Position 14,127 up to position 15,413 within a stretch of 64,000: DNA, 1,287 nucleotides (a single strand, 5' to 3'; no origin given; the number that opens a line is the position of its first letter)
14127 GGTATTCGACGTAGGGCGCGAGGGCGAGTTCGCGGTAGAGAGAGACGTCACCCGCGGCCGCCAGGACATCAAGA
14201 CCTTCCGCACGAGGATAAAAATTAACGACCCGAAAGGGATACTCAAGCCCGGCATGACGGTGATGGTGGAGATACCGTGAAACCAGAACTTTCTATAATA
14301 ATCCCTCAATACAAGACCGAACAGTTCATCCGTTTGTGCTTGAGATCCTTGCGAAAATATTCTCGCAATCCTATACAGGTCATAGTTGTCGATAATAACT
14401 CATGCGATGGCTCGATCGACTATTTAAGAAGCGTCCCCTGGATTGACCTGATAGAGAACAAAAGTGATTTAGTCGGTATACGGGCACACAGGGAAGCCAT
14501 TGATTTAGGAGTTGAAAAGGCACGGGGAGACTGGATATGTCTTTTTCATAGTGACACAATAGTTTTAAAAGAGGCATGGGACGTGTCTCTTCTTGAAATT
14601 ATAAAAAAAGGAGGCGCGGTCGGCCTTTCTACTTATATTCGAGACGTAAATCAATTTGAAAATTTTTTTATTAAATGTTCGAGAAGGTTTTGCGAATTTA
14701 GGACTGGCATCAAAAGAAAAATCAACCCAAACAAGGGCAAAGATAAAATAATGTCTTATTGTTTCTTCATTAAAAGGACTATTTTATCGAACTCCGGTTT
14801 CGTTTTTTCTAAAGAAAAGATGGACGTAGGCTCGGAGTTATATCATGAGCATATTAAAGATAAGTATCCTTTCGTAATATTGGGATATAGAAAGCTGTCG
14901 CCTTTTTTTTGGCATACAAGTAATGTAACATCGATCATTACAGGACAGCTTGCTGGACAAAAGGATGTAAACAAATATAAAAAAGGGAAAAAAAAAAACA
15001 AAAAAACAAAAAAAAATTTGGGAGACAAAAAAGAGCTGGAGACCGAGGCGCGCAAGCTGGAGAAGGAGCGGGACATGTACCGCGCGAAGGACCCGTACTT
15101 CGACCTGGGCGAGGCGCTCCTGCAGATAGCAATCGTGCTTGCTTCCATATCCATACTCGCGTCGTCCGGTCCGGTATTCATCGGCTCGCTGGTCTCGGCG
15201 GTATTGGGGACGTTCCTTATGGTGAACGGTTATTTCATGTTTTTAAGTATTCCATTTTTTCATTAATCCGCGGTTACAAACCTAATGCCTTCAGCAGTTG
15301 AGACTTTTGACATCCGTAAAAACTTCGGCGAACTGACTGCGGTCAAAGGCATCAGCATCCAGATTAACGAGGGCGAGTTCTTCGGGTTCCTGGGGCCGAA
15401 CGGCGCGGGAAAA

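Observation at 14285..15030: ~745-bp low-GC (about 38%) segment encoding a GT2 glycosyltransferase domain, inserted in frame inside a high-GC HlyD/ABC exporter operon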

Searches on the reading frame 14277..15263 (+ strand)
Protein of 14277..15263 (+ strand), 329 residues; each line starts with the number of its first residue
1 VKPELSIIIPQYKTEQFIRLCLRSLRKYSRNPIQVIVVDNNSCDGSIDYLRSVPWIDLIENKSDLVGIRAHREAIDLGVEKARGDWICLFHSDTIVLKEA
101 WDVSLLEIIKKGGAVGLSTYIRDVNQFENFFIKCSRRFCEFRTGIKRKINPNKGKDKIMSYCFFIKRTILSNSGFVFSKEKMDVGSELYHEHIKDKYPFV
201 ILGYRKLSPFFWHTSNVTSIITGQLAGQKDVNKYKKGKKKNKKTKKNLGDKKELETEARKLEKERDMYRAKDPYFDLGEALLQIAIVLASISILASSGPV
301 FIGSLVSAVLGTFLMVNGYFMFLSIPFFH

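Call 5: search_protein_families(library=pfam, proteins=[window:14277-15263:+], max_evalue=0.1)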
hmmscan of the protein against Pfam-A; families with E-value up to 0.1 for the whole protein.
window:14277-15263:+ (329 aa): 6 families
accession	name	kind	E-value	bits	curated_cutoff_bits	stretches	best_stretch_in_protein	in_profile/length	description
PF14235.11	DUF4337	-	2.1e-20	73.9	27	1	232-319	73-161/161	Domain of unknown function (DUF4337)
PF00535.33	Glycos_transf_2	-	7e-17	62.3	23.3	1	6-160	1-153/168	Glycosyl transferase family 2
PF13641.12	Glyco_tranf_2_3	-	6.6e-05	23.5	27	1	3-120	1-124/230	Glycosyltransferase like family 2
PF13704.12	Glyco_tranf_2_4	-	0.00023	22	27.5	1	34-97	21-85/98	Glycosyl transferase family 2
PF05648.19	PEX11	-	0.018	14.9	23.8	1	206-312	123-218/222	Peroxisomal biogenesis factor 11 (PEX11)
PF20990.2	DUF2207_C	-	0.08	13.1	33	0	215-321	75-182/247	Predicted membrane protein (DUF2207) C-terminal domain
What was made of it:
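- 15021..15266 (+): C-terminal 81 codons plus stop of a DUF4337 gene (coiled-coil end and two hydrophobic helices), native GC (0.53, GC3 0.71). The first 100 codons are missing. Pfam PF14235 covers profile positions 73-161 of 161 only (call 5).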

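Call 6: find_encoding_contigs(protein=window:14277-15263:+, flank=10000, max_places=10)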
Protein window:14277-15263:+ (329 aa): no gene with exactly this product is on record in the collection.

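Call 8: find_homologous_proteins(query=window:14277-15263:+)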
Query window:14277-15263:+ (329 aa): 1528 proteins with E <= 0.001 among 4437 candidates; the best 120 are listed.
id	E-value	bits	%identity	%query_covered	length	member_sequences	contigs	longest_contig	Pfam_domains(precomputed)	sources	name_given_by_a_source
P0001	4.3e-147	508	89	76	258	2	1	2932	PF00535.33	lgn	-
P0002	1.4e-82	295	58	71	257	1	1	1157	PF10111.15,PF00535.33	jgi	jgi:glycosyltransferase involved in cell wall biosynthesis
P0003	2.2e-79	285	54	75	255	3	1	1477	PF00535.33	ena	-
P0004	8.0e-79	283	55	76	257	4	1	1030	PF13641.13,PF00535.33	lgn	-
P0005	4.9e-78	281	55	71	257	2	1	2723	PF13641.13,PF00535.33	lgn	-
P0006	2.1e-77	279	57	71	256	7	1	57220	PF00535.33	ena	-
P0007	3.4e-77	278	54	70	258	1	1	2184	PF00535.33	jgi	jgi:glycosyltransferase involved in cell wall biosynthesis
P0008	7.9e-77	277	53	71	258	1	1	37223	PF00535.33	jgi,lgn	jgi:glycosyltransferase involved in cell wall biosynthesis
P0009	1.1e-76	276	53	70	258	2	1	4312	PF00535.33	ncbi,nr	ncbi:MAG: glycosyltransferase family 2 protein [Deltaproteobacteria bacterium]|nr:glycosyltransferas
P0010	2.0e-75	272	52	71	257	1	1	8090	PF13641.13,PF00535.33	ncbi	-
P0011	5.7e-75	271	55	71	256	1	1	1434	PF00535.33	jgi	jgi:GT2 family glycosyltransferase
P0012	1.0e-74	270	50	76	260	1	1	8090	PF00535.33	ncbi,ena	-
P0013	2.2e-74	269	55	71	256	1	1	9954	PF00535.33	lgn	-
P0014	2.5e-74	268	55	70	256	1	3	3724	PF00535.33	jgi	-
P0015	7.9e-74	267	53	70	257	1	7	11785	PF00535.33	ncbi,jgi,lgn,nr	ncbi:MAG: glycosyltransferase family 2 protein [Deltaproteobacteria bacterium]|nr:glycosyltransferas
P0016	5.0e-73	264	52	71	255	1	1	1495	PF00535.33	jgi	jgi:glycosyltransferase involved in cell wall biosynthesis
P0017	1.2e-72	263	48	75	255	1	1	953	PF13641.13,PF00535.33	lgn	-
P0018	6.0e-72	261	52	71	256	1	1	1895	PF13641.13,PF00535.33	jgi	jgi:glycosyltransferase involved in cell wall biosynthesis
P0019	1.9e-71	259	49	71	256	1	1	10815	PF13641.13,PF00535.33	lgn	-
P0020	2.9e-71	258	53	70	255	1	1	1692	PF00535.33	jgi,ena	jgi:glycosyltransferase involved in cell wall biosynthesis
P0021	5.3e-71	257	53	71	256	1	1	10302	PF00535.33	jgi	jgi:glycosyltransferase involved in cell wall biosynthesis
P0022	9.7e-70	253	50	71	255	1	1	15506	PF13641.13,PF00535.33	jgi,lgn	-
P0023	1.5e-69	253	49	71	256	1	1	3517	PF13641.13,PF00535.33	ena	-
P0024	2.3e-69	252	50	72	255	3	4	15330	PF13641.13,PF00535.33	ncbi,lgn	ncbi:glycosyltransferase family 2 protein [Desulfobacca acetoxidans]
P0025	1.6e-67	246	49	70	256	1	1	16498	PF00535.33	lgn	-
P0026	1.7e-67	246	49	72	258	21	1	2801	PF13641.13,PF00535.33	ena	-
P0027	2.1e-67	246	49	72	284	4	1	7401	PF13641.13,PF00535.33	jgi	jgi:glycosyltransferase involved in cell wall biosynthesis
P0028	1.6e-66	243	48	71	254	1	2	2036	PF00535.33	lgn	-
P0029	2.1e-65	239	48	70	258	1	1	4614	PF00535.33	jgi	-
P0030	7.3e-65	237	49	72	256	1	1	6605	PF00535.33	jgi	jgi:glycosyltransferase involved in cell wall biosynthesis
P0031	3.4e-64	235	49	70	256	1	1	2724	PF00535.33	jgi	jgi:glycosyltransferase involved in cell wall biosynthesis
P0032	6.0e-64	234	47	72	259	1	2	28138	PF13641.13,PF00535.33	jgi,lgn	jgi:glycosyltransferase involved in cell wall biosynthesis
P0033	8.2e-64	234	47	73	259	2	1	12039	PF00535.33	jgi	jgi:glycosyltransferase involved in cell wall biosynthesis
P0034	3.0e-63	232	48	71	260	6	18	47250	PF13641.13,PF00535.33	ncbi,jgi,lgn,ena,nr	ncbi:MAG: glycosyltransferase [Methylophilaceae bacterium]|nr:glycosyltransferase [Methylophilaceae 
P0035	1.2e-62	230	47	72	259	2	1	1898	PF13641.13,PF00535.33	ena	-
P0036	2.0e-62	229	46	72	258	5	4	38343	PF13641.13,PF00535.33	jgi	jgi:glycosyltransferase involved in cell wall biosynthesis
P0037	2.7e-62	229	47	71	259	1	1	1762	PF00535.33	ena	-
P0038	1.7e-61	226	47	72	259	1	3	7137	PF13641.13,PF00535.33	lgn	-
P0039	3.0e-61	225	46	71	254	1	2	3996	PF00535.33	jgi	jgi:glycosyltransferase involved in cell wall biosynthesis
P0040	5.8e-61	225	46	74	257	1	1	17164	PF13641.13,PF00535.33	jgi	jgi:glycosyltransferase involved in cell wall biosynthesis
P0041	3.1e-41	160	71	36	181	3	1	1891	PF14235.13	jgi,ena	-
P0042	2.2e-40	157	72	35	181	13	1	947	PF14235.13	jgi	jgi:Domain of unknown function (DUF4337)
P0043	6.3e-38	149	45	42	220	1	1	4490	PF13641.13,PF00535.33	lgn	-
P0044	7.5e-35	139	64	34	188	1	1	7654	PF14235.13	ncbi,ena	-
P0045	2.4e-32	130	34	75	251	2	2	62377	PF00535.33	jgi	-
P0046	1.3e-29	122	77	25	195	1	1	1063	PF14235.13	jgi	jgi:hypothetical protein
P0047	2.7e-29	120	33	76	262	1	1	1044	PF00535.33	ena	-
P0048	1.1e-28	118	33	71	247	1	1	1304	PF00535.33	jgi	-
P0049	8.1e-27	112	33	67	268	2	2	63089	PF13641.13,PF00535.33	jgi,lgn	-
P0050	1.8e-26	111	36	67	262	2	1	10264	PF00535.33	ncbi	-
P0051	7.6e-26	109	39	57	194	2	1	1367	PF00535.33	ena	-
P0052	1.8e-25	108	66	20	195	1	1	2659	PF14235.13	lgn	-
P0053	2.2e-25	108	67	20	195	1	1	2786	PF14235.13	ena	-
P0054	1.0e-24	105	61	21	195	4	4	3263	PF14235.13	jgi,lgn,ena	-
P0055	1.2e-24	105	67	20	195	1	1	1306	PF14235.13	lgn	-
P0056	1.2e-24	105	67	20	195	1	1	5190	PF14235.13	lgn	-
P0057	1.5e-24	105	65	20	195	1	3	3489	PF14235.13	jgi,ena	-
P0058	1.7e-24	105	33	68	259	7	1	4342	PF13641.13,PF00535.33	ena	-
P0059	2.5e-24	104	65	24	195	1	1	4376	PF14235.13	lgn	-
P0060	3.8e-24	104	67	20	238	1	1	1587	PF14235.13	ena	-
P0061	6.6e-24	103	65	20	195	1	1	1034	PF14235.13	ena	-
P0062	7.3e-24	103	64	20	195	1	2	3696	PF14235.13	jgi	-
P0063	8.5e-24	102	65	20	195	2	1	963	PF14235.13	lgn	-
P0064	8.8e-24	102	65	24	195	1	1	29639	PF14235.13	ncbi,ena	-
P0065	1.3e-23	102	65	20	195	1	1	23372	PF14235.13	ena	-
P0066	1.4e-23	102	59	28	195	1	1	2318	PF14235.13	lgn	-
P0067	1.6e-23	102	58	28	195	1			PF14235.13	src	-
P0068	1.6e-23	101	65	20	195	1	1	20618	PF14235.13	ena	-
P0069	2.1e-23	101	64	20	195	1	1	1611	PF14235.13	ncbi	-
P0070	2.3e-23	101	65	20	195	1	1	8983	PF14235.13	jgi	jgi:hypothetical protein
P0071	2.8e-23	101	64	20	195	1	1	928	PF14235.13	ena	-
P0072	3.1e-23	101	64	25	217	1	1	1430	PF14235.13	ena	-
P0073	3.1e-23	101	64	20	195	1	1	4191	PF14235.13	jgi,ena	-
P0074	3.1e-23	101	64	20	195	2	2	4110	PF14235.13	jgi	jgi:hypothetical protein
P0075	3.3e-23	100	64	20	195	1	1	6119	PF14235.13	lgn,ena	-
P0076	3.3e-23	100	64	20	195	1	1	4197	PF14235.13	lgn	-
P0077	3.9e-23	100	58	28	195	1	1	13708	PF14235.13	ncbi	-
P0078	4.3e-23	100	64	20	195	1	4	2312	PF14235.13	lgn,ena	-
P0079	4.5e-23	100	64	20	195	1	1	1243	PF14235.13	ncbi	-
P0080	4.5e-23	100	49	31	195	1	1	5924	PF14235.13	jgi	jgi:hypothetical protein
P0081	5.2e-23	100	65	24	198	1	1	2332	PF14235.13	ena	-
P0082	5.5e-23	100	65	20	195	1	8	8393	PF14235.13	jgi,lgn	jgi:hypothetical protein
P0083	5.6e-23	100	64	20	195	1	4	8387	PF14235.13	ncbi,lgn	-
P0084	6.3e-23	100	57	28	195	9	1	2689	PF14235.13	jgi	-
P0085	6.4e-23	100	60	28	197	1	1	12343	PF14235.13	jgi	jgi:hypothetical protein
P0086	6.4e-23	100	60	28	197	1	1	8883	PF14235.13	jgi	jgi:hypothetical protein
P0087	6.9e-23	99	65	24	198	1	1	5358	PF14235.13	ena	-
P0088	7.4e-23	99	29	74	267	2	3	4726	PF00535.33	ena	-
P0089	8.4e-23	99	57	28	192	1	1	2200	PF14235.13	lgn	-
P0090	8.5e-23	99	57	28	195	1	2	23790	PF14235.13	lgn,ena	-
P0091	8.7e-23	99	57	28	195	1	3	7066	PF14235.13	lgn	-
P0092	8.7e-23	99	46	30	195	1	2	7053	PF14235.13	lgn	-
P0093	1.0e-22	99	65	24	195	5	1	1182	PF14235.13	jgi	jgi:hypothetical protein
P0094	1.1e-22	99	52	32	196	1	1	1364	PF14235.13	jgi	jgi:hypothetical protein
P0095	1.1e-22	99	58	28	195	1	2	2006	PF14235.13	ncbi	-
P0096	1.2e-22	99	57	28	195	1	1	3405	PF14235.13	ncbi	-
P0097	1.6e-22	98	63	25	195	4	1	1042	PF14235.13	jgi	jgi:hypothetical protein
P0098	1.6e-22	98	48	31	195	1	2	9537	PF14235.13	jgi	jgi:hypothetical protein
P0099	2.1e-22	98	58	27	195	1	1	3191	PF14235.13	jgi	jgi:hypothetical protein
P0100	2.1e-22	98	64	25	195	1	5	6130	PF14235.13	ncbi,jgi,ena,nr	ncbi:MAG TPA: DUF4337 domain-containing protein [Thermodesulfobacteriota bacterium]|jgi:hypothetical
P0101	2.2e-22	98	57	28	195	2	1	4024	PF14235.13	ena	-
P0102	2.2e-22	98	62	25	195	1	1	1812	PF14235.13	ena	-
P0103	2.3e-22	98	62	20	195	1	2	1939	PF14235.13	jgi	jgi:hypothetical protein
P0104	2.4e-22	98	63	24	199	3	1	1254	PF14235.13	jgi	jgi:Domain of unknown function (DUF4337)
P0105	2.4e-22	98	55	28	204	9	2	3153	PF14235.13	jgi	jgi:hypothetical protein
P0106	2.5e-22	98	48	31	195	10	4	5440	PF14235.13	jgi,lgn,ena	-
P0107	2.5e-22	98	62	20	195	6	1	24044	PF14235.13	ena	-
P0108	2.6e-22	98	62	20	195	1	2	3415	PF14235.13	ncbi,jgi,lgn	ncbi:MAG: DUF4337 domain-containing protein [Thermodesulfobacteriota bacterium]|jgi:hypothetical pro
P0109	2.6e-22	97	63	24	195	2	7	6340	PF14235.13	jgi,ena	-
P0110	2.7e-22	97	60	28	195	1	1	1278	PF14235.13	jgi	jgi:hypothetical protein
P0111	2.7e-22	97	65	24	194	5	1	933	PF14235.13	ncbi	-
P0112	2.7e-22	97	62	25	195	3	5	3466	PF14235.13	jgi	jgi:hypothetical protein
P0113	2.7e-22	97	57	28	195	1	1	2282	PF14235.13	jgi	jgi:hypothetical protein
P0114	2.9e-22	97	57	28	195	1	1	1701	PF14235.13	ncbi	-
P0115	3.0e-22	97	62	20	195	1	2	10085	PF14235.13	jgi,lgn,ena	-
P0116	3.1e-22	97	62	25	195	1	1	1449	PF14235.13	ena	-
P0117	3.4e-22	97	62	25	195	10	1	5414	PF14235.13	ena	-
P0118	3.5e-22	97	62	20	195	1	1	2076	PF14235.13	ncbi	ncbi:MAG: DUF4337 domain-containing protein [Thermodesulfobacteriota bacterium]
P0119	3.6e-22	97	62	20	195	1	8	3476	PF14235.13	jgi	jgi:hypothetical protein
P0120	4.1e-22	97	62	20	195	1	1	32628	PF14235.13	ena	-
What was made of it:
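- GT2 relatives are 255-260 aa and DUF4337 relatives 181-195 aa (call 8). The fusion is not conserved anywhere (call 8).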

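Call 12: find_encoding_contigs(protein=P0001, flank=10000)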
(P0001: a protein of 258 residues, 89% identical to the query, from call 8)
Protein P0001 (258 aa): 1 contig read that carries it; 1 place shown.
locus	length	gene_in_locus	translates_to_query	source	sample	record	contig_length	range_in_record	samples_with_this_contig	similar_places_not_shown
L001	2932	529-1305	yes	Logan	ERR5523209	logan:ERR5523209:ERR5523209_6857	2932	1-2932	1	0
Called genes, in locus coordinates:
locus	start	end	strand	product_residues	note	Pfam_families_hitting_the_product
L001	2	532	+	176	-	?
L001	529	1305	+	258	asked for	PF00535:Glycos_transf_2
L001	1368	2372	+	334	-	PF13175:AAA_15 (faint), PF00005:ABC_tran, PF13304:AAA_21 (faint), PF13732:DrrA1-3_C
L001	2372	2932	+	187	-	?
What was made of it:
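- The left junction is independently confirmed in L001 (call 12). L001 shows that the operon tolerates GT2 without DUF4337 (call 12). L001 carries the same gene at the same site (call 12).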

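Call 13: find_encoding_contigs(protein=P0041, flank=10000)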
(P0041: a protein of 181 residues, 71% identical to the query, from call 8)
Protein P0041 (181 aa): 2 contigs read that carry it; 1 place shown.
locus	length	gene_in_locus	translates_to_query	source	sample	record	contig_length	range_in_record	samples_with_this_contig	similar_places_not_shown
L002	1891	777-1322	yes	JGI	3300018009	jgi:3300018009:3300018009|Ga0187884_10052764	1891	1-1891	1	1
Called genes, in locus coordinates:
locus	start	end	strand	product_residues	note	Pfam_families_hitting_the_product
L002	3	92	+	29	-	?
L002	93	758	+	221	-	PF13578:Methyltransf_24 (weak)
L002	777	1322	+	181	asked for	PF14235:DUF4337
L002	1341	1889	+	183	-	?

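Call 14: find_encoding_contigs(protein=P0044, flank=10000)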
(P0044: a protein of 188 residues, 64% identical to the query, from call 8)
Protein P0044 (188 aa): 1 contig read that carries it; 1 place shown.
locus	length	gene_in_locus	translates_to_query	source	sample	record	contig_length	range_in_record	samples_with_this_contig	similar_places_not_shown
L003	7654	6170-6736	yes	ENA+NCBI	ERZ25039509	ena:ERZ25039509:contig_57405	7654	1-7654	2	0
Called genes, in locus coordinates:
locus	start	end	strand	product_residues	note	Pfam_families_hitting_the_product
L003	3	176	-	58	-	?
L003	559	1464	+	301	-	-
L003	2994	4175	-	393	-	PF13441:Gly-zipper_YMGG, PF13488:Gly-zipper_Omp (weak)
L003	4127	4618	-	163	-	-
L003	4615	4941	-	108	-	-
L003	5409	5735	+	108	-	PF25885:HH_EMRA (faint), PF25876:HH_MFP_RND, PF25893:HH_CzcB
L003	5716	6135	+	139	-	PF25954:Beta-barrel_RND_2 (faint)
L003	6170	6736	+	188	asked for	PF14235:DUF4337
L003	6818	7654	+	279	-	?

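Call 19: find_encoding_contigs(protein=P0006, flank=6000, max_places=2)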
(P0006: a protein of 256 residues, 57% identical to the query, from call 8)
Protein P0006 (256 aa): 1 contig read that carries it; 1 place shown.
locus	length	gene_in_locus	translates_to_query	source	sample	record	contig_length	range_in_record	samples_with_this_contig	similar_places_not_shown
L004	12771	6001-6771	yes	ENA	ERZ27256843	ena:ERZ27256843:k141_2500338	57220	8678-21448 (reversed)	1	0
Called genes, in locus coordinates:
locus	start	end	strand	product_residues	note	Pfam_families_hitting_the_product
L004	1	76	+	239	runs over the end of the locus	PF05175:MTS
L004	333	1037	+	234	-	PF05175:MTS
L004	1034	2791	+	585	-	PF02543:Carbam_trans_N, PF16861:Carbam_trans_C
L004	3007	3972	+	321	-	PF20706:GT4-conflict, PF00534:Glycos_transf_1, PF13692:Glyco_trans_1_4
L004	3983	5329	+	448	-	-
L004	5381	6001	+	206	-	PF04989:RMNT_CmcI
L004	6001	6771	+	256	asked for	PF00535:Glycos_transf_2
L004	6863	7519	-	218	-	-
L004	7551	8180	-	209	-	PF08241:Methyltransf_11 (weak), PF13649:Methyltransf_25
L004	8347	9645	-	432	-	-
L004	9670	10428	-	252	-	PF00977:His_biosynth, PF03060:NMO (weak)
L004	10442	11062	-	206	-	PF00117:GATase, PF01174:SNO (faint)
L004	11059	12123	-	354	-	PF03102:NeuB, PF08666:SAF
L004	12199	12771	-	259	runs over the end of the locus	PF02353:CMAS (weak), PF06325:PrmA (weak), PF01209:Ubie_methyltran, PF13489:Methyltransf_23, PF13847:Methyltransf_31, PF08241:Methyltransf_11, PF08242:Methyltransf_12, PF13649:Methyltransf_25, +2 more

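Call 20: find_encoding_contigs(protein=P0008, flank=6000, max_places=2)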
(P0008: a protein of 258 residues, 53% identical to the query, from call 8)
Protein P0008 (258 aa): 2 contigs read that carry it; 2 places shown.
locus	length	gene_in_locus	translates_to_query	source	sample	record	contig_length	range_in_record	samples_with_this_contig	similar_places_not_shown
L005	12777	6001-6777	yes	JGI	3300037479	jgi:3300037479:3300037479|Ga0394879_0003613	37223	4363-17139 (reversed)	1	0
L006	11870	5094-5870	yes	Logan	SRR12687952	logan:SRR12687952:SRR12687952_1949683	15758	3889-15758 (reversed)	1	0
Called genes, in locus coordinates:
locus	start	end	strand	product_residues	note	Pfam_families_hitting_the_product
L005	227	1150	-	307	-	PF01073:3Beta_HSD (weak), PF01370:Epimerase, PF04321:RmlD_sub_bind, PF02719:Polysacc_synt_2 (weak), PF16363:GDP_Man_Dehyd, PF07993:NAD_binding_4 (weak)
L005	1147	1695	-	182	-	PF00908:dTDP_sugar_isom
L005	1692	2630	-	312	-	PF00483:NTP_transferase, PF12804:NTP_transf_3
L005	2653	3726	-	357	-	PF01073:3Beta_HSD (weak), PF01370:Epimerase, PF02719:Polysacc_synt_2, PF04321:RmlD_sub_bind, PF07993:NAD_binding_4, PF16363:GDP_Man_Dehyd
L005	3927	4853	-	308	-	PF13489:Methyltransf_23, PF08241:Methyltransf_11 (weak), PF08242:Methyltransf_12, PF08484:Methyltransf_14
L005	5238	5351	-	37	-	-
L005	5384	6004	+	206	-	PF04989:RMNT_CmcI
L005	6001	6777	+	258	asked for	PF00535:Glycos_transf_2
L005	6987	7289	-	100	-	PF00741:Gas_vesicle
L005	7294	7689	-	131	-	PF05121:GvpK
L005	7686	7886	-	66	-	PF00741:Gas_vesicle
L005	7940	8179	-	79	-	PF05120:GvpG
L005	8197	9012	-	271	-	PF06386:GvpL_GvpF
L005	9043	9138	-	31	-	-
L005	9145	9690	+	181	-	-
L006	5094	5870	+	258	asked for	PF00535:Glycos_transf_2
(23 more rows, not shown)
